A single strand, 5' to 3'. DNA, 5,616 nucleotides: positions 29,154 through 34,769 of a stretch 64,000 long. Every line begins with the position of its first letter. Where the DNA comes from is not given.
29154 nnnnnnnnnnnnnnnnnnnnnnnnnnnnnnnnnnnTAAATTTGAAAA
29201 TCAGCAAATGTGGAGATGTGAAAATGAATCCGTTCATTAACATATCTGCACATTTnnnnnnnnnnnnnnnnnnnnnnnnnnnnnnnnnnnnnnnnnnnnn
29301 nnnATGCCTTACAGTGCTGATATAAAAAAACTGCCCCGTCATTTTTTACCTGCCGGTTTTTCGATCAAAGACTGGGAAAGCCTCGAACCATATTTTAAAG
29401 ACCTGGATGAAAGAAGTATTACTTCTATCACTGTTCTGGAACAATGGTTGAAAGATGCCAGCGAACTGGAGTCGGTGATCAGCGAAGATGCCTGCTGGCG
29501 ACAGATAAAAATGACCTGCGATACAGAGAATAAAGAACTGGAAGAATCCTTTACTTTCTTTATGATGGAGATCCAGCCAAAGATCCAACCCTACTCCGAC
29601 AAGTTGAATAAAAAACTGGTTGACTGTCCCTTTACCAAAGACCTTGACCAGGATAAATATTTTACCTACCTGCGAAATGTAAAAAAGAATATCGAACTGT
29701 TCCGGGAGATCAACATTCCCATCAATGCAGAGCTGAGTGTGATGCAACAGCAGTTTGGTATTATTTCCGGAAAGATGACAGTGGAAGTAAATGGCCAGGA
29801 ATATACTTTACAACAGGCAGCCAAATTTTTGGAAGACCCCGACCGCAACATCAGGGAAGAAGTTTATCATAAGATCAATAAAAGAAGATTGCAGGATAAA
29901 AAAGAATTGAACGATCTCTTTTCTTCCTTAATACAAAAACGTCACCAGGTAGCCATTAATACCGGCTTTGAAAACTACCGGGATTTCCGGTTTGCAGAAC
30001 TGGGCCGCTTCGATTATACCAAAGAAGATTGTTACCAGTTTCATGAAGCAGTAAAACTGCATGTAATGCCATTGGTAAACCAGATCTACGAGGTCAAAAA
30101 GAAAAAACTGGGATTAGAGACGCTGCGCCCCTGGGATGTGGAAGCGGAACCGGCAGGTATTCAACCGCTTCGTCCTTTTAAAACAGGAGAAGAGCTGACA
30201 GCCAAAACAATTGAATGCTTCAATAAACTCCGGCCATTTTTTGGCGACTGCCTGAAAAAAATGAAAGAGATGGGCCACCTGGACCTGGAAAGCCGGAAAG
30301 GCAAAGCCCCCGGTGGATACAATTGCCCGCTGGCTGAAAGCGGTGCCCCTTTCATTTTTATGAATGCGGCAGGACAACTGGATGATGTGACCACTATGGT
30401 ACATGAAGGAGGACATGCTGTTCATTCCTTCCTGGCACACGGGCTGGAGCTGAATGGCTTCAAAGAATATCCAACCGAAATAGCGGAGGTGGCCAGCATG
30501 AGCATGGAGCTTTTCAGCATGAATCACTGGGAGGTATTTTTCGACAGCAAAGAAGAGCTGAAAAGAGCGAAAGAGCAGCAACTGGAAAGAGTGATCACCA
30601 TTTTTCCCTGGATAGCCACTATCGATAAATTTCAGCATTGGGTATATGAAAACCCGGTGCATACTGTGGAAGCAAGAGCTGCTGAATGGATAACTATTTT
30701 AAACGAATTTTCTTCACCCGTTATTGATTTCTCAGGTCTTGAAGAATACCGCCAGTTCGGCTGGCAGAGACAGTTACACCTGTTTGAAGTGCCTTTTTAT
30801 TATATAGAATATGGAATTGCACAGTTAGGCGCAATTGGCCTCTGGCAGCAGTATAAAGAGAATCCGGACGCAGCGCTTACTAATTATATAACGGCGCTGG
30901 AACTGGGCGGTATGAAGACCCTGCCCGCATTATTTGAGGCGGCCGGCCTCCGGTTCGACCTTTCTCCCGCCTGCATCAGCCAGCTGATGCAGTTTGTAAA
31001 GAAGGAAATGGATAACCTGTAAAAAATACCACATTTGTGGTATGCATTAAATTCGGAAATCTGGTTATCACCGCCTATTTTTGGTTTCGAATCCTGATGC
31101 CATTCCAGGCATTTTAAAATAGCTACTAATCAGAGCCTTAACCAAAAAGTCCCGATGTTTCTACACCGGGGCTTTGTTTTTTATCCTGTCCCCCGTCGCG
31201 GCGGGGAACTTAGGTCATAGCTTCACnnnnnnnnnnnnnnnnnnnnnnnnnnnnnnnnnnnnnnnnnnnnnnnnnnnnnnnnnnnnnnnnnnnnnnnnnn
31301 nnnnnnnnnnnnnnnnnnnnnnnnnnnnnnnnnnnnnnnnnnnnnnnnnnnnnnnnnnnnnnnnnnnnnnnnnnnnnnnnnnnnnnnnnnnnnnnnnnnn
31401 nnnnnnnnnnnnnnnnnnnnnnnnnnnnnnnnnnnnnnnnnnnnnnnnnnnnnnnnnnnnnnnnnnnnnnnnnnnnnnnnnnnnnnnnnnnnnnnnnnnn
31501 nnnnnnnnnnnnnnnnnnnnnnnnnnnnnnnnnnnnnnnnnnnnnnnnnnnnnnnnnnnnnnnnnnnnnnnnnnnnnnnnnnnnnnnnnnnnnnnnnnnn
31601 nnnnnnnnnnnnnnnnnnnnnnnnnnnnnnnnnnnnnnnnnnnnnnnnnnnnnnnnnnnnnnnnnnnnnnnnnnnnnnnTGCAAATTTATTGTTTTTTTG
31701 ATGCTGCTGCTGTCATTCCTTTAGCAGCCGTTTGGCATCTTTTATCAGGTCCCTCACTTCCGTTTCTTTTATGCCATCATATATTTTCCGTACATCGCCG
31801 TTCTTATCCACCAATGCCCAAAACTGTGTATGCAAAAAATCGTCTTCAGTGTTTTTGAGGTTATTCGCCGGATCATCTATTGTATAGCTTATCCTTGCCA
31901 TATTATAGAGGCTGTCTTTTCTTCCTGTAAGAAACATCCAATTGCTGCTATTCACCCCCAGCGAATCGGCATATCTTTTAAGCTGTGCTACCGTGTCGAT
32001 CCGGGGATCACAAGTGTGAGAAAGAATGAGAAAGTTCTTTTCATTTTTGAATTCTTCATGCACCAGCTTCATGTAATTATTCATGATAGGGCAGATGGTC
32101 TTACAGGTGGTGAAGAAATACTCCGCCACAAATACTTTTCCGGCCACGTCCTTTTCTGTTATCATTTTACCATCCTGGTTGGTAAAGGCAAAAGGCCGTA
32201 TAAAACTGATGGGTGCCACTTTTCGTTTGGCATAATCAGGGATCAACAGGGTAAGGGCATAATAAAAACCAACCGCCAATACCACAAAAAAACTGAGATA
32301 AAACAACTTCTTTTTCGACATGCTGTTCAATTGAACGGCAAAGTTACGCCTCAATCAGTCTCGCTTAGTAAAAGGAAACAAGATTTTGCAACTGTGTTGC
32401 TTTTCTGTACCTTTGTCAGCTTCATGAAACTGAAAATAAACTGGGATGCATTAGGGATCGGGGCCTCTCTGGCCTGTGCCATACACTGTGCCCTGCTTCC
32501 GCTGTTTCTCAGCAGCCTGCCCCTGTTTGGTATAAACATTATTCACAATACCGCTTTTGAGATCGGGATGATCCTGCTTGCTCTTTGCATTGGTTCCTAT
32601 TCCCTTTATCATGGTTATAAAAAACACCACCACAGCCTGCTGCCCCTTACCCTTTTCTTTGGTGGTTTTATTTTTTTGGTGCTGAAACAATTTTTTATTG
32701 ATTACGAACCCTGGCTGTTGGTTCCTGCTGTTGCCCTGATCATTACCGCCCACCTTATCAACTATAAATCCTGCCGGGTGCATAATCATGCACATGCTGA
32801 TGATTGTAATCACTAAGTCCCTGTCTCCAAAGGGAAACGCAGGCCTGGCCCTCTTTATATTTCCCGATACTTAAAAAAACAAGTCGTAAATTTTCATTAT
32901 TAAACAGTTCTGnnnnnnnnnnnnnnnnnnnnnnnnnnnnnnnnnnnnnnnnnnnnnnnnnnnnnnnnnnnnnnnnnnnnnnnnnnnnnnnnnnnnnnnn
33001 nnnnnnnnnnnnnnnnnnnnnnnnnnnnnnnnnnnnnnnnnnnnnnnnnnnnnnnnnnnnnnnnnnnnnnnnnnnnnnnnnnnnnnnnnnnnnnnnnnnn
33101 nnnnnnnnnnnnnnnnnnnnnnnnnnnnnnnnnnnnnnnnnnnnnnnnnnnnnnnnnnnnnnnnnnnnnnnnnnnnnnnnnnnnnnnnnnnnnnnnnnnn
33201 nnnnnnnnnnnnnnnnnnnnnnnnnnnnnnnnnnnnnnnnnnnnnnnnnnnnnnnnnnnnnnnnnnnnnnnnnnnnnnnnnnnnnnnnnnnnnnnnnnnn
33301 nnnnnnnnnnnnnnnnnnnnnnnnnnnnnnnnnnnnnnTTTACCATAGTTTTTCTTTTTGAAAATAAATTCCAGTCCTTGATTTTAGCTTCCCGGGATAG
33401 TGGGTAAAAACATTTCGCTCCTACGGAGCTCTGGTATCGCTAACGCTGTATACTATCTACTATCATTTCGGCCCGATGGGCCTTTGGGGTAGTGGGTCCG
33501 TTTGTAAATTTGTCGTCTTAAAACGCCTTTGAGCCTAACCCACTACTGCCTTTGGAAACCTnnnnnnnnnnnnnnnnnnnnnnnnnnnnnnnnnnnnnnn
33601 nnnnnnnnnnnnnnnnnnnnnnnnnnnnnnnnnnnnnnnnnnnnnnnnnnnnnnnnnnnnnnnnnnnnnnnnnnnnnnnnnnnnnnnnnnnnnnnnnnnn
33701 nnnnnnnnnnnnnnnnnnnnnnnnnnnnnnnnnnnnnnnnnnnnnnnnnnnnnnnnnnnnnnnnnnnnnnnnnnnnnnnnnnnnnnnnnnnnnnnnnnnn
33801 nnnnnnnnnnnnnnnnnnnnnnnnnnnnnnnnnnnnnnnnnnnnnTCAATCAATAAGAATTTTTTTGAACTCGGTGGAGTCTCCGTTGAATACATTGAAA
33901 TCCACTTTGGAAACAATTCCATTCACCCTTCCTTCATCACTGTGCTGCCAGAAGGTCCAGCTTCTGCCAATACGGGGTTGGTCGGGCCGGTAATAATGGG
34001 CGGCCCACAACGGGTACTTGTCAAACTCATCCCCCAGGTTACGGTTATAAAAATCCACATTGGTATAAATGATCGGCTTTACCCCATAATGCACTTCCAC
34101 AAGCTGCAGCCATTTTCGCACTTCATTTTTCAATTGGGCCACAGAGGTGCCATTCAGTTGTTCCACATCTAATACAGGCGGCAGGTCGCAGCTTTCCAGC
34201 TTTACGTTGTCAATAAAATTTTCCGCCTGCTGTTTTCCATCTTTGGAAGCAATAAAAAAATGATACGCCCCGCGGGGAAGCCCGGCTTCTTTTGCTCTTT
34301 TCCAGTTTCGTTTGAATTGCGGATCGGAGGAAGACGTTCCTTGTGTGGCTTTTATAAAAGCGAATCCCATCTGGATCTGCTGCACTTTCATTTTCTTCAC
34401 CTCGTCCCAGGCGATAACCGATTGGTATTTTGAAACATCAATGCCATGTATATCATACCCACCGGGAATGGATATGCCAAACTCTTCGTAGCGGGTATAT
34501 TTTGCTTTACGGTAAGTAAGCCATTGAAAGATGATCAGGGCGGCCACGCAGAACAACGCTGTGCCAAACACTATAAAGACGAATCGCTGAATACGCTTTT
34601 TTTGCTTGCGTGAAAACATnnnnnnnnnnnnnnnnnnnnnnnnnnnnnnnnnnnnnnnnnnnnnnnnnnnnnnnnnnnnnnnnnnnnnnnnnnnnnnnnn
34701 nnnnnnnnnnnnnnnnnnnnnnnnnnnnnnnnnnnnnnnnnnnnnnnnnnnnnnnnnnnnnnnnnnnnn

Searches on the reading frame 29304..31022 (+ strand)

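Call 54: search_protein_families(library=pfam, proteins=[window:29304-31022:+], max_evalue=0.00001)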
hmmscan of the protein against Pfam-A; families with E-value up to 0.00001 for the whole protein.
window:29304-31022:+ (572 aa): 1 family
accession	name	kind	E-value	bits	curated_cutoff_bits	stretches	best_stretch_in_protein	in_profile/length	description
PF01432.26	Peptidase_M3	-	1.4e-51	176.8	27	1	176-557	3-451/457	Peptidase family M3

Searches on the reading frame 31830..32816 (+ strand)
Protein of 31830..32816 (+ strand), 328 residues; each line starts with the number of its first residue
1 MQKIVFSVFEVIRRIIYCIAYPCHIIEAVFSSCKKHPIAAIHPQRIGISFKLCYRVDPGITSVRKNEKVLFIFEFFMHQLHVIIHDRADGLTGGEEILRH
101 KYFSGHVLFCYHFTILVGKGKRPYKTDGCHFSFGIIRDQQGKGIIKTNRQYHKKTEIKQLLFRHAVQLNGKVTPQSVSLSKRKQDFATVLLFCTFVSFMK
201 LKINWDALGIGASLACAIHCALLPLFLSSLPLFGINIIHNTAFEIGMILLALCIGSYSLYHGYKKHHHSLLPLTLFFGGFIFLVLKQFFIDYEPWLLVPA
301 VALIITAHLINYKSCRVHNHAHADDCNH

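Call 24: search_protein_families(library=pfam, proteins=[window:31830-32816:+], max_evalue=0.001)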
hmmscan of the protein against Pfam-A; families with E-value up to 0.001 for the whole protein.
window:31830-32816:+ (328 aa): 1 family
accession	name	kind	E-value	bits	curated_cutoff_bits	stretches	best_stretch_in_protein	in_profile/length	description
PF03203.19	MerC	-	3.4e-23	82.7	27.6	1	206-313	1-108/108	MerC mercury resistance protein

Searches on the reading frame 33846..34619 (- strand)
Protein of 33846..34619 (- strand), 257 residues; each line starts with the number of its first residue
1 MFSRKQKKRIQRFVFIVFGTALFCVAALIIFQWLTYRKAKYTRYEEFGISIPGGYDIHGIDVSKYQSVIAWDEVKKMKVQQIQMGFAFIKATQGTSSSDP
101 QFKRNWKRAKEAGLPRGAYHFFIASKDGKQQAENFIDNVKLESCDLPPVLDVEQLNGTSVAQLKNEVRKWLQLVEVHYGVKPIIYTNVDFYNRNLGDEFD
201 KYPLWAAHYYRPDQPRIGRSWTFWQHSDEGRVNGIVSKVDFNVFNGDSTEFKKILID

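Call 24: search_protein_families(library=pfam, proteins=[window:33846-34619:-], max_evalue=0.001)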
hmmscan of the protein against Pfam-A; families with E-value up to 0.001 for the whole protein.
window:33846-34619:- (257 aa): 1 family
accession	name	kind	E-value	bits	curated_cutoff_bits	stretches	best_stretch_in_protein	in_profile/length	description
PF01183.26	Glyco_hydro_25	-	5.8e-49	167.3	27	1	60-235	1-180/180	Glycosyl hydrolases family 25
